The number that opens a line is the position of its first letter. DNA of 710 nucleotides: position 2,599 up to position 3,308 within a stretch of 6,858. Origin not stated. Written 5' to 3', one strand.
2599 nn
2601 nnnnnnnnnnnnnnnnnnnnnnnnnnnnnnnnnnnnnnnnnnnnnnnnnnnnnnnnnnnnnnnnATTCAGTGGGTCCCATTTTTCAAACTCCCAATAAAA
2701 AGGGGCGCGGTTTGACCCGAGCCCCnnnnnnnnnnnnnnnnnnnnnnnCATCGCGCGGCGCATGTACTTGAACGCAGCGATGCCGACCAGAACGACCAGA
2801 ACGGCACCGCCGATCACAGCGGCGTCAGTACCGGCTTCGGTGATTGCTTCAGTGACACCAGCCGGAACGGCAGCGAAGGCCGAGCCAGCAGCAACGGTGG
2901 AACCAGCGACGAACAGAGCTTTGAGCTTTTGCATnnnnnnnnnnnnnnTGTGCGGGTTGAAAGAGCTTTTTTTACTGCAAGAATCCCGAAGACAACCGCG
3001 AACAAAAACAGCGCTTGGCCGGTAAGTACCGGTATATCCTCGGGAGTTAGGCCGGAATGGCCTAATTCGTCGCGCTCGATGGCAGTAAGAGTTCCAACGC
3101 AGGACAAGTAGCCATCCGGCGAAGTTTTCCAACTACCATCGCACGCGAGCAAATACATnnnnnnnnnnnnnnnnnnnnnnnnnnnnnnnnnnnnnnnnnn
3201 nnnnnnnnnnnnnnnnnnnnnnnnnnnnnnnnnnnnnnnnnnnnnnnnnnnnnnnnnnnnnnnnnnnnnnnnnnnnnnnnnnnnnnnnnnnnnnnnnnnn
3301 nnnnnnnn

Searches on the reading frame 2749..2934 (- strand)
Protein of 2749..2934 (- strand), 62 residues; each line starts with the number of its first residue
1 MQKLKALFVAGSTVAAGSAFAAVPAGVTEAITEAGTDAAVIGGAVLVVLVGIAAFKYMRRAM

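Call 39: search_protein_families(library=pfam, proteins=[window:2749-2934:-], max_evalue=0.1)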
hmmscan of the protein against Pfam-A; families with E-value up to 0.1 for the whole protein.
seq(62 aa): 2 families
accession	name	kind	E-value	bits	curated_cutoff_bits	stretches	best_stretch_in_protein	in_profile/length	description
PF05356.16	Phage_Coat_B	-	1e-18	67.5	23.5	1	8-62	2-56/56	Inovirus Coat protein B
PF21314.2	TM_ErbB1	-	0.016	15.4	27.1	1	38-60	3-25/36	Epidermal growth factor receptor transmembrane-juxtamembrane segment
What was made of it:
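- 2746..2934 (-): Major coat protein gene (g8p, 62 aa). Backbone segment, 60% GC. Pfam Phage_Coat_B, E = 1e-18 (call 39).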

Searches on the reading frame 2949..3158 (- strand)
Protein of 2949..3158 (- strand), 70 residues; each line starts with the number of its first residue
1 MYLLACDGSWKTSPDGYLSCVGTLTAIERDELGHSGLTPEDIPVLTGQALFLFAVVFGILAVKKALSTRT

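Call 39: search_protein_families(library=pfam, proteins=[window:2949-3158:-], max_evalue=0.1)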
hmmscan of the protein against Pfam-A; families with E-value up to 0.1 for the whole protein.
seq(70 aa): 0 families

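Call 40: search_protein_families(library=phrogs, proteins=[window:2949-3158:-], max_evalue=0.1)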
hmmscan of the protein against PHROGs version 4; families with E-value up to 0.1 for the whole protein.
seq(70 aa): 2 families
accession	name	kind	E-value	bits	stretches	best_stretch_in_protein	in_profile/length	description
phrog_4800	-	unknown function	2.5e-19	70.3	1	1-66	1-68/70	-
phrog_37238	-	unknown function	0.084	14.1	0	5-43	39-77/80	-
